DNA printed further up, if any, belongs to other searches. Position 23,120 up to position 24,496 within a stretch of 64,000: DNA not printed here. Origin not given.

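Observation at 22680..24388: Self-contained operon: two paralogous small acidic lipoprotein-like peptides plus an RRE-less radical SAM/SPASM enzyme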

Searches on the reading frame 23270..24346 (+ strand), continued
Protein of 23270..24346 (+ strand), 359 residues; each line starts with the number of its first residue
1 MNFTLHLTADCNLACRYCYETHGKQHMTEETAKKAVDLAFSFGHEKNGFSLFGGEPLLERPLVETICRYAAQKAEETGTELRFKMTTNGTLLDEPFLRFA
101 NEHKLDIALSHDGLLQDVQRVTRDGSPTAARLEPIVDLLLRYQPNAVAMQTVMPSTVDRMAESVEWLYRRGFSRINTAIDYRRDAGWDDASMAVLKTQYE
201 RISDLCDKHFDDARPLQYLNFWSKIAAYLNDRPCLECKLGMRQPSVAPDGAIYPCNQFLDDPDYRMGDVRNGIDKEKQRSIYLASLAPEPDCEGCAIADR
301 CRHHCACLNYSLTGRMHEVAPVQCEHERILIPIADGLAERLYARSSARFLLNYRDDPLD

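Call 10: find_related_loci(query=A1, collection=genome_contigs, flank=4000)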
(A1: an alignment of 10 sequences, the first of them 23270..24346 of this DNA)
Query A1 (359 aa) in genome_contigs; peptide patterns used: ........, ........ (x = any residue, [..] = any of these).
195 stretches matched a pattern; 47 encode a relative of the query (tblastn E <= 1e-3); 47 distinct loci.
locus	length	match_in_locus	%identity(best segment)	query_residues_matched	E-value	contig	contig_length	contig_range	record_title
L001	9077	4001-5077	95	1-359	0e+0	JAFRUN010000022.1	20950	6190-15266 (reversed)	MAG: Clostridia bacterium isolate RGIG2810 Goat_Omasum-6__c217412, whole genome shotgun sequence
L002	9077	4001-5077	86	1-359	0e+0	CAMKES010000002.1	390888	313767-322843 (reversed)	MAG: uncultured Clostridia bacterium isolate SRR12081303_bin.1_metaWRAP_v1.3_MAG genome assembly, contig: ERZ12289767.8,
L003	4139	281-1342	87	1-354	0e+0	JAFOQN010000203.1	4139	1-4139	MAG: Clostridia bacterium isolate RGIG707 Dairy_cattle_Omasum-2__c1000325, whole genome shotgun sequence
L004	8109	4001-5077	86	1-359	0e+0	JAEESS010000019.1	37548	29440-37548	MAG: Bacillota bacterium isolate Tb.RUG.388 NODE_3822_length_37548_cov_4.526923, whole genome shotgun sequence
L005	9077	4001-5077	86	1-359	0e+0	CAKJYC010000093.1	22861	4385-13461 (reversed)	Clostridiales bacterium isolate MAG-R050 genome assembly, contig: k141_362072, whole genome shotgun sequence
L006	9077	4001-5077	86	1-359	0e+0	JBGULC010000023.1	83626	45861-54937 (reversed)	MAG: Christensenellales bacterium isolate ruminal_MAG_266 ruminal_MAG_266_contig_0023, whole genome shotgun sequence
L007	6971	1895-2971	86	1-359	0e+0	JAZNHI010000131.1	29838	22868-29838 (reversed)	MAG: Clostridia bacterium isolate T1900044694_TS20190160.MAGScoT_cleanbin_000005 SGB_1767_k141_389535, whole genome shot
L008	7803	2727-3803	85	1-359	0e+0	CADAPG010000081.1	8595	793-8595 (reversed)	MAG: uncultured Clostridiales bacterium isolate RUG13494 genome assembly, contig: RUG13494_asm_81, whole genome shotgun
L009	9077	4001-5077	85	1-359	0e+0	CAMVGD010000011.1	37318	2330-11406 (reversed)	MAG TPA_asm: uncultured Clostridia bacterium isolate SRR8387719_bin.3_metaWRAP_v1.3_MAG genome assembly, contig: ERZ1420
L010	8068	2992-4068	85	1-359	0e+0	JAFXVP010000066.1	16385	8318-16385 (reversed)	MAG: Clostridia bacterium isolate RGIG6786 Sheep_Rumen-3__c1495899, whole genome shotgun sequence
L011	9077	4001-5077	85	1-359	0e+0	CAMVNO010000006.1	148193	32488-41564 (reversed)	MAG TPA_asm: uncultured Clostridia bacterium isolate SRR8387718_bin.19_metaWRAP_v1.3_MAG genome assembly, contig: ERZ142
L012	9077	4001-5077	85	1-359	0e+0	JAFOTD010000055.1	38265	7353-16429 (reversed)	MAG: Clostridia bacterium isolate RGIG775 Dairy_cattle_Omasum-6__c308767, whole genome shotgun sequence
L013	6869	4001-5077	86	1-359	0e+0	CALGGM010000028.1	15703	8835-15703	MAG TPA_asm: uncultured Clostridia bacterium isolate ERR1278103_bin.119_CONCOCT_v1.1_MAG genome assembly, contig: ERZ841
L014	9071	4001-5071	80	1-357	0e+0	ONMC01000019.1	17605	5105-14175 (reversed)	uncultured Clostridiales bacterium isolate RUG432 genome assembly, contig: scaffold_1096, whole genome shotgun sequence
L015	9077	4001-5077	78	1-359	0e+0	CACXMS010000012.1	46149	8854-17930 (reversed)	MAG: uncultured Clostridiales bacterium isolate RUG11401 genome assembly, contig: RUG11401_asm_12, whole genome shotgun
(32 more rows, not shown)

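Call 33: predict_structure(alignment_id=A3)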
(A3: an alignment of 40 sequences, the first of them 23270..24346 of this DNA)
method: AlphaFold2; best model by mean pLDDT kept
length: 359 residues; sequences in the alignment: 40
mean_pLDDT: 91.1   pTM: 0.89
mean pLDDT of the five models: 91.1, 90.8, 90.4, 90.1, 88.7
residues with pLDDT >= 90: 262; 70-90: 78; 50-70: 14; < 50: 5
segments of 3 or more residues with pLDDT < 50: 355-359
pLDDT, mean of each block of 10 residues (from residue 1): 94 80 86 98 96 94 98 98 96 98 97 93 93 96 97 96 98 96 91 98 98 95 86 72 94 93 97 97 87 75 74 87 90 96 93 51
secondary structure, 60 per line:
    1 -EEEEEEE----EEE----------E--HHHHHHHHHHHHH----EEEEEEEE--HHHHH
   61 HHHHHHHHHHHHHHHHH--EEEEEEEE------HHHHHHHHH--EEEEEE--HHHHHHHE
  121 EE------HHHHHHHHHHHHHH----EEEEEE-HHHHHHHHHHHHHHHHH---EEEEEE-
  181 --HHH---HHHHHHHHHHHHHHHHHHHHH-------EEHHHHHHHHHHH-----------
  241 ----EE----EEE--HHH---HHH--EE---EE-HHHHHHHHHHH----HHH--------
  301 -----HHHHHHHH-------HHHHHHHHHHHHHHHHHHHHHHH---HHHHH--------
elements in order: E2-8 E13-15 H29-41 E46-53 H56-77 E80-87 H94-102 E105-110 H113-119 E120-122 H129-142 E147-152 H154-170 E174-179 H189-209 H219-229 E251-253 H275-285 H306-313 H321-343 H347-351

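Call 35: fold_search(model_id=the predicted structure, library=pdb)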
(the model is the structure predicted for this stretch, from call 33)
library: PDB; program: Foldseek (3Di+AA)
matches with E <= 10: 1446; with E <= 0.001: 89
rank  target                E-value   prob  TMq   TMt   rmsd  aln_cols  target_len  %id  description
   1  5why_B                3.2e-25  1.00  0.83  0.71   2.6       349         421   26  Structural Insights into Thioether Bond Formation in the Biosynthesis of Sactipeptides (released 2017-07-26)
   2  5why_A                3.1e-24  1.00  0.83  0.72   2.5       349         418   26  Structural Insights into Thioether Bond Formation in the Biosynthesis of Sactipeptides (released 2017-07-26)
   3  5wgg_A                4.3e-24  1.00  0.82  0.68   3.3       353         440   27  Structural Insights into Thioether Bond Formation in the Biosynthesis of Sactipeptides (released 2017-07-26)
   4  4k37_B                3.9e-18  1.00  0.79  0.77   4.1       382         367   18  Native anSMEcpe with bound AdoMet (released 2013-05-08)
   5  4k37_A                4.6e-18  1.00  0.79  0.78   4.0       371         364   19  Native anSMEcpe with bound AdoMet (released 2013-05-08)
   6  4k38_A                5.1e-18  1.00  0.80  0.78   3.8       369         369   19  Native anSMEcpe with bound AdoMet and Kp18Cys peptide (released 2013-05-08)
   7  4k38_B                5.7e-18  1.00  0.78  0.77   4.3       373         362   18  Native anSMEcpe with bound AdoMet and Kp18Cys peptide (released 2013-05-08)
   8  4k36_B                6.0e-18  1.00  0.79  0.78   3.9       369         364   20  His6 tagged anSMEcpe with bound AdoMet (released 2013-05-08)
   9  4k39_B                9.4e-18  1.00  0.80  0.80   3.7       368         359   19  Native anSMEcpe with bound AdoMet and Cp18Cys peptide (released 2013-05-08)
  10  4k36_A                1.5e-17  1.00  0.82  0.77   4.3       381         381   19  His6 tagged anSMEcpe with bound AdoMet (released 2013-05-08)
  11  9gm3_A                1.5e-17  1.00  0.76  0.73   4.3       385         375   19  Crystal structure of the complex formed between the radical SAM protein ChlB and the leader region of its precursor su (released 2025-06-25)
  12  4k39_A                2.9e-17  1.00  0.77  0.77   4.4       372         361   20  Native anSMEcpe with bound AdoMet and Cp18Cys peptide (released 2013-05-08)
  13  9gm3_C                3.2e-17  1.00  0.76  0.73   4.3       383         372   19  Crystal structure of the complex formed between the radical SAM protein ChlB and the leader region of its precursor su (released 2025-06-25)
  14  9gmc_A                6.9e-17  1.00  0.76  0.73   4.5       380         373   19  Crystal structure of the complex formed between the radical SAM protein ChlB and the R3A mutant of ChlA (released 2025-06-25)
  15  9gmc_C                2.5e-16  1.00  0.75  0.73   4.3       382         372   20  Crystal structure of the complex formed between the radical SAM protein ChlB and the R3A mutant of ChlA (released 2025-06-25)
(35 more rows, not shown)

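Call 39: search_protein_representatives(alignment_id=A3)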
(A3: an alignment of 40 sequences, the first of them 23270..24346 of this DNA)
Query: 40 sequences, 359 profile positions. Proteins with E-value up to 0.001 (for the whole library): 38259; up to 1e-10: 16660; up to 1e-30: 1500. The best 150 are listed.
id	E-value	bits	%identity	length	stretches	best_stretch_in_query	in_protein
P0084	3.1e-200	681.1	-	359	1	1-358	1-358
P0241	3.2e-130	450.8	-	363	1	1-353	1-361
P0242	7.4e-122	423.3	-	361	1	1-356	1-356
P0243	7.4e-113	393.7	-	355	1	1-351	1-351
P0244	5.9e-105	367.7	-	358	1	1-353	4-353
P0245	5.0e-104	364.6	-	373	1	1-353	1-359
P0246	1.6e-102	359.7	-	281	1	85-355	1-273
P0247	2.5e-101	355.8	-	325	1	27-344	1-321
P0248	1.4e-100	353.3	-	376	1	1-353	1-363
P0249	6.8e-100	351.1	-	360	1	1-350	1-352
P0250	1.4e-99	350.0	-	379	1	1-355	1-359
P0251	9.8e-99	347.2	-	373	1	1-352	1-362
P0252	2.1e-97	342.9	-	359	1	1-357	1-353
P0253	2.5e-97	342.6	-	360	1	1-354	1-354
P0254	2.6e-95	336.0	-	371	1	1-355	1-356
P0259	5.3e-87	308.6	-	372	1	1-354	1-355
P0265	2.5e-83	296.6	-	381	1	1-355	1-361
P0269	1.6e-80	287.3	-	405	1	2-355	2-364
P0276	1.1e-76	274.7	-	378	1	4-353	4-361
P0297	1.8e-66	241.1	-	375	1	1-354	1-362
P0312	1.4e-62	228.3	-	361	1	1-353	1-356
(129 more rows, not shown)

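Call 41: search_protein_families(library=ncbifam, proteins=[P0241, P0243, P0245, P0250, P0259, P0265, P0269, P0276, P0297, P0312], max_evalue=1e-45)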
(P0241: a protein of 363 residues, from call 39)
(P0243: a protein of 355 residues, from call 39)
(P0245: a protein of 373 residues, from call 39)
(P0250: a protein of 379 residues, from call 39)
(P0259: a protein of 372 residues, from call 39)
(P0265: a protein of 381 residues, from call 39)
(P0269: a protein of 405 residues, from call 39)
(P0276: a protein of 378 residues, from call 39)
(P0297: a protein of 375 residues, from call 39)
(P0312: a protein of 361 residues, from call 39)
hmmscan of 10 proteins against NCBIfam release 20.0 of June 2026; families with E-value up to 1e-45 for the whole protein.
P0241 (363 aa): 1 family
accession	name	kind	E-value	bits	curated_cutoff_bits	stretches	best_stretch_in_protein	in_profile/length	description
NF047865.1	rSAM_PapB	equivalog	6e-60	203.2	340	1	3-325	5-328/330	PapB family radical SAM/SPASM ranthipeptide maturase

P0243 (355 aa): 2 families
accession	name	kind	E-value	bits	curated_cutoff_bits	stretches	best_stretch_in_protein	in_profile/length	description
NF047865.1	rSAM_PapB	equivalog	1.9e-55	188.4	340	1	3-316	5-327/330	PapB family radical SAM/SPASM ranthipeptide maturase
TIGR04064.1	rSAM_nif11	equivalog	2.1e-46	158.6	518.7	0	2-185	79-264/459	nif11-like peptide radical SAM maturase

P0245 (373 aa): 1 family
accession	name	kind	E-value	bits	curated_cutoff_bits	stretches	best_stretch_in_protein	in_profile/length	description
NF047865.1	rSAM_PapB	equivalog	3.7e-55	187.5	340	1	3-323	5-328/330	PapB family radical SAM/SPASM ranthipeptide maturase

P0250 (379 aa): 1 family
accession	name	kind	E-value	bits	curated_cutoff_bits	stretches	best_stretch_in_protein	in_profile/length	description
NF047865.1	rSAM_PapB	equivalog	1.1e-59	202.3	340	1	3-321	5-328/330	PapB family radical SAM/SPASM ranthipeptide maturase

P0259 (372 aa): 1 family
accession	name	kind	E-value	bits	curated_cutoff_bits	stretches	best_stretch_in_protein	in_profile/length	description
NF047865.1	rSAM_PapB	equivalog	2.9e-61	207.6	340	1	3-319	5-329/330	PapB family radical SAM/SPASM ranthipeptide maturase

P0265 (381 aa): 2 families
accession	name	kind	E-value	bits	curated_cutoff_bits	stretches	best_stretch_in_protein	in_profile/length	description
NF047865.1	rSAM_PapB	equivalog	1.1e-67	228.6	340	1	3-324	5-329/330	PapB family radical SAM/SPASM ranthipeptide maturase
TIGR03974.1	rSAM_six_Cys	equivalog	9.9e-48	163.1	425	1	3-335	99-440/451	thioether cross-link-forming SCIFF peptide maturase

P0269 (405 aa): 1 family
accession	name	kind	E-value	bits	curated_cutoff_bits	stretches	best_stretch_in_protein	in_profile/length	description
NF047865.1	rSAM_PapB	equivalog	6.7e-66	222.8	340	1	3-327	5-329/330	PapB family radical SAM/SPASM ranthipeptide maturase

P0276 (378 aa): 2 families
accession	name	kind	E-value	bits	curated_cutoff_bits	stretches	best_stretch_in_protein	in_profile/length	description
NF047865.1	rSAM_PapB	equivalog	1.1e-61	208.9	340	1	5-325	7-328/330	PapB family radical SAM/SPASM ranthipeptide maturase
TIGR04064.1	rSAM_nif11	equivalog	5.3e-46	157.3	518.7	1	5-347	82-435/459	nif11-like peptide radical SAM maturase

P0297 (375 aa): 1 family
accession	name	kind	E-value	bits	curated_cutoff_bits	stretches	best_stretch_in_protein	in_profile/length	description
NF047865.1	rSAM_PapB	equivalog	1.7e-63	214.9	340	1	3-324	5-327/330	PapB family radical SAM/SPASM ranthipeptide maturase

P0312 (361 aa): 1 family
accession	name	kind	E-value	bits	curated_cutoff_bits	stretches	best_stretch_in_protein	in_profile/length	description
NF047865.1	rSAM_PapB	equivalog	1.9e-58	198.3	340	1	3-319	5-327/330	PapB family radical SAM/SPASM ranthipeptide maturase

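Call 45: find_related_loci(query=A5, collection=metagenome_contigs, flank=2500)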
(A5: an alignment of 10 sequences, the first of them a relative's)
Query A5 (363 aa) in metagenome_contigs; peptide patterns used: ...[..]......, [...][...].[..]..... (x = any residue, [..] = any of these).
600 stretches matched a pattern (row limit reached: there are more); 510 encode a relative of the query (tblastn E <= 1e-3); the best 80 are kept; 80 distinct loci.
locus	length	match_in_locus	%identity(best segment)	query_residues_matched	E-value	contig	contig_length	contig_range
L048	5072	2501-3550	50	1-358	2e-112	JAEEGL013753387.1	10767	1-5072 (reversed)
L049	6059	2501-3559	48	1-361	1e-108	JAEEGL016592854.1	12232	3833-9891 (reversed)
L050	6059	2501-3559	47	1-361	4e-104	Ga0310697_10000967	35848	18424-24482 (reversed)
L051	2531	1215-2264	46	1-358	8e-106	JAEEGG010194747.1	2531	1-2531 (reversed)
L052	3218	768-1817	46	1-358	3e-103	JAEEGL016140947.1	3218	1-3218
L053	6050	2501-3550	46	1-358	6e-101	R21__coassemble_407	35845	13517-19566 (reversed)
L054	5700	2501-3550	46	1-358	7e-98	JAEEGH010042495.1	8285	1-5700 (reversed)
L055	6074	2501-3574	43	2-363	8e-93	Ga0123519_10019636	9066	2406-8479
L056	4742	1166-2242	42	1-363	4e-90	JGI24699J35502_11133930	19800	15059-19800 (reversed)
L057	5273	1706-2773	40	1-363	1e-88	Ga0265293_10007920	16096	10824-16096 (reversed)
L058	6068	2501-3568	41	1-363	1e-87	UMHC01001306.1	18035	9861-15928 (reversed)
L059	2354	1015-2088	41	1-362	8e-90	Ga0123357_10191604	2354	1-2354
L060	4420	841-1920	41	1-362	3e-86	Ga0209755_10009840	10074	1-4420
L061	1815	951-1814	48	1-296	4e-90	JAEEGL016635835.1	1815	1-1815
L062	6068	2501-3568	40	1-363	2e-85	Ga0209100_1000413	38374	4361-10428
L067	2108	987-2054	38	1-363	6e-83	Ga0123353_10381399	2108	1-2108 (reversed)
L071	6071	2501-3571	37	1-363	2e-79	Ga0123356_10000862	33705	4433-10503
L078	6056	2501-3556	38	1-361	3e-73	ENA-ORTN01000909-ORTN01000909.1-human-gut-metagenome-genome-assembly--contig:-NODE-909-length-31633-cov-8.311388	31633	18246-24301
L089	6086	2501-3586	36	1-362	1e-60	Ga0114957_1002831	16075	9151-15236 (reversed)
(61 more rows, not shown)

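Call 49: search_protein_families(library=pfam, proteins=[L055:1638-2495:+, L057:810-1703:+, L056:324-1163:+, L067:76-984:+, L071:1549-2292:+, L060:265-834:+, L089:3637-5079:+, L078:1981-2484:+], max_evalue=0.1)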
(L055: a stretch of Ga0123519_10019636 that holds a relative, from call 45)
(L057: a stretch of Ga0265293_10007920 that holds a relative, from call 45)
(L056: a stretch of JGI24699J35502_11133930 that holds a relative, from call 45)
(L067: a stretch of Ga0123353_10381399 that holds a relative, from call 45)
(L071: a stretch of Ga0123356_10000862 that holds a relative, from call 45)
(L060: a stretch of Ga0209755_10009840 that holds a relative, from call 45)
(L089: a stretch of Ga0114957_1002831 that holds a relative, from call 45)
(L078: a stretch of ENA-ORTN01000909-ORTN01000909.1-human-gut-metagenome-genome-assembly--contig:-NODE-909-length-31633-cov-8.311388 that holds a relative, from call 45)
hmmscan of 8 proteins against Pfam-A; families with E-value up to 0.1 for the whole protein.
L055:1638-2495:+ (286 aa): 0 families

L057:810-1703:+ (298 aa): 2 families
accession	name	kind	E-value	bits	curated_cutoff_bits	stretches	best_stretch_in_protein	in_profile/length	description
PF02020.24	W2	-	0.033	14.7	30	0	270-294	45-71/79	eIF4-gamma/eIF5/eIF2-epsilon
PF22903.3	DA_C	-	0.072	13.4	27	0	170-202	83-115/165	Diels-Alderase, C-terminal domain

L056:324-1163:+ (280 aa): 1 family
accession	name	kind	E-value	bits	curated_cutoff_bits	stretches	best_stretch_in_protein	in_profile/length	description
PF12224.13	Amidoligase_2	-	0.042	14.2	22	1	88-143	72-111/245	Putative amidoligase enzyme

L067:76-984:+ (303 aa): 0 families

L071:1549-2292:+ (248 aa): 0 families

L060:265-834:+ (190 aa): 1 family
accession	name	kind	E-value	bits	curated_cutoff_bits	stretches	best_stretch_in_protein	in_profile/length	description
PF11701.14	UNC45-central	-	0.095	13.1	25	0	149-182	13-46/154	Myosin-binding striated muscle assembly central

L089:3637-5079:+ (481 aa): 0 families

L078:1981-2484:+ (168 aa): 0 families

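Call 50: search_protein_families(library=ncbifam, proteins=[L055:1638-2495:+, L057:810-1703:+, L056:324-1163:+, L067:76-984:+, L071:1549-2292:+, L060:265-834:+, L089:3637-5079:+, L078:1981-2484:+], max_evalue=0.1)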
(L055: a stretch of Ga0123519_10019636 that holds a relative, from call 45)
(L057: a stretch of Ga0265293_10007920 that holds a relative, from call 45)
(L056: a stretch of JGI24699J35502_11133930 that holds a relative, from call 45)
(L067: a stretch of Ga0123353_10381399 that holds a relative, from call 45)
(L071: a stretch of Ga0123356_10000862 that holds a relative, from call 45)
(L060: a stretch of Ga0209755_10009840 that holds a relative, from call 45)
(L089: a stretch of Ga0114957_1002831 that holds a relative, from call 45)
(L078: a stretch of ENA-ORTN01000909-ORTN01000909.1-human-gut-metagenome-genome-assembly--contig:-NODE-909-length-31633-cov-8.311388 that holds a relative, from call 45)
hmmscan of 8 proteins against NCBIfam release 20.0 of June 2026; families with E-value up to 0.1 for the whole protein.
L055:1638-2495:+ (286 aa): 0 families

L057:810-1703:+ (298 aa): 1 family
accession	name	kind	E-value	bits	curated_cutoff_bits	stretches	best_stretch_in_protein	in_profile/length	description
NF037971.1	lipo_BcpO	exception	0.088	13.1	80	0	48-78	7-36/66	CDI system lipoprotein BcpO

L056:324-1163:+ (280 aa): 1 family
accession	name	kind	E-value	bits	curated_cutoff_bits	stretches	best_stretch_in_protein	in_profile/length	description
TIGR02747.1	TraV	equivalog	0.092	13.4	44.75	0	45-103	9-65/145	type IV conjugative transfer system lipoprotein TraV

L067:76-984:+ (303 aa): 0 families

L071:1549-2292:+ (248 aa): 0 families

L060:265-834:+ (190 aa): 0 families

L089:3637-5079:+ (481 aa): 1 family
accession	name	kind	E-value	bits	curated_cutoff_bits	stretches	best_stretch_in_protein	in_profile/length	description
NF004777.0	PRK06123.1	equivalog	0.067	12.6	383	0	298-351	60-112/249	SDR family oxidoreductase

L078:1981-2484:+ (168 aa): 1 family
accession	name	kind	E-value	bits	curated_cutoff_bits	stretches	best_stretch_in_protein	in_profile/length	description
NF047847.2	SS_mature_LptM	equivalog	0.091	12.9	27.7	0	19-33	8-22/31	LPS translocon maturation chaperone LptM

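Call 54: find_homologous_proteins(query=L057:810-1703:+, max_evalue=0.001)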
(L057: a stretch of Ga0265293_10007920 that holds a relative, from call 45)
Query L057:810-1703:+ (298 aa): 234 proteins with E <= 0.001 among 2539 candidates; the best 120 are listed.
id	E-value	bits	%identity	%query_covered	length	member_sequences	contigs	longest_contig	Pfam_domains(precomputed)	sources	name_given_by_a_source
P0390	3.2e-194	662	100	99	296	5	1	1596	-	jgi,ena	-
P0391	1.8e-145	502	77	99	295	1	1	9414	-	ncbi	-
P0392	1.6e-71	259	45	99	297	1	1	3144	-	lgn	-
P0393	4.2e-69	251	47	99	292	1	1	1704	-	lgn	-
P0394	3.0e-68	248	46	99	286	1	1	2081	-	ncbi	-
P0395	3.4e-68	248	48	99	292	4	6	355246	-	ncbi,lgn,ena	-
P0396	7.0e-67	244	45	99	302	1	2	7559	-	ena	-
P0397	7.6e-67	244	47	99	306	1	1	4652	-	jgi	jgi:hypothetical protein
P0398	3.2e-66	242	47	100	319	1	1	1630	-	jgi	jgi:hypothetical protein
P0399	4.1e-66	241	46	99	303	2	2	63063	-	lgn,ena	-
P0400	4.9e-66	241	47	99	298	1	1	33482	-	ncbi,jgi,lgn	ncbi:MAG: hypothetical protein ACOX8Q_04185 [Christensenellales bacterium]|jgi:uncharacterized lipop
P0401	5.2e-66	241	47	99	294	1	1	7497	-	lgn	-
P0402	5.8e-65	237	47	99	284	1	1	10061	-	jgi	-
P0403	1.6e-64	236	46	99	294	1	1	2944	-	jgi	jgi:hypothetical protein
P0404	3.2e-64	235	47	99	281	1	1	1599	-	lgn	-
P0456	2.6e-51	193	42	99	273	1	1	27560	-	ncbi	-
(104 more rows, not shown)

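Call 55: find_encoding_contigs(protein=P0456, flank=8000, max_places=2)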
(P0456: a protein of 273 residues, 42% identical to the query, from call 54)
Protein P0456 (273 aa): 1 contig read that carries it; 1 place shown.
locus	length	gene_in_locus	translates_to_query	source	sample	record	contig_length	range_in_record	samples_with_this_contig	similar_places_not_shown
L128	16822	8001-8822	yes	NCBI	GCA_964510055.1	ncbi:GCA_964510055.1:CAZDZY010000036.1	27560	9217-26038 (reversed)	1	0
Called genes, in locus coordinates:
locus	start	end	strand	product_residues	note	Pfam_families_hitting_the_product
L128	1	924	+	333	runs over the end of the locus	PF25023:TEN_YD-shell, PF18013:Phage_lysozyme2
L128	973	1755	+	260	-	-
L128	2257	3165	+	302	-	PF18013:Phage_lysozyme2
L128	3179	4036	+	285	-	-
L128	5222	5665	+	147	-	-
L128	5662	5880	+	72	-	-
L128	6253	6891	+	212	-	PF27271:AF_1327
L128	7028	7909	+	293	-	-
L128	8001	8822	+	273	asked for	-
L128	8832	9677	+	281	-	-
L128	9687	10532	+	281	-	-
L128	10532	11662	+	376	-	PF04055:Radical_SAM, PF13353:Fer4_12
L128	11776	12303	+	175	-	-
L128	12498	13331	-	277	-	PF02749:QRPTase_N, PF01729:QRPTase_C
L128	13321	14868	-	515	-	PF00890:FAD_binding_2, PF01266:DAO, PF02910:Succ_DH_flav_C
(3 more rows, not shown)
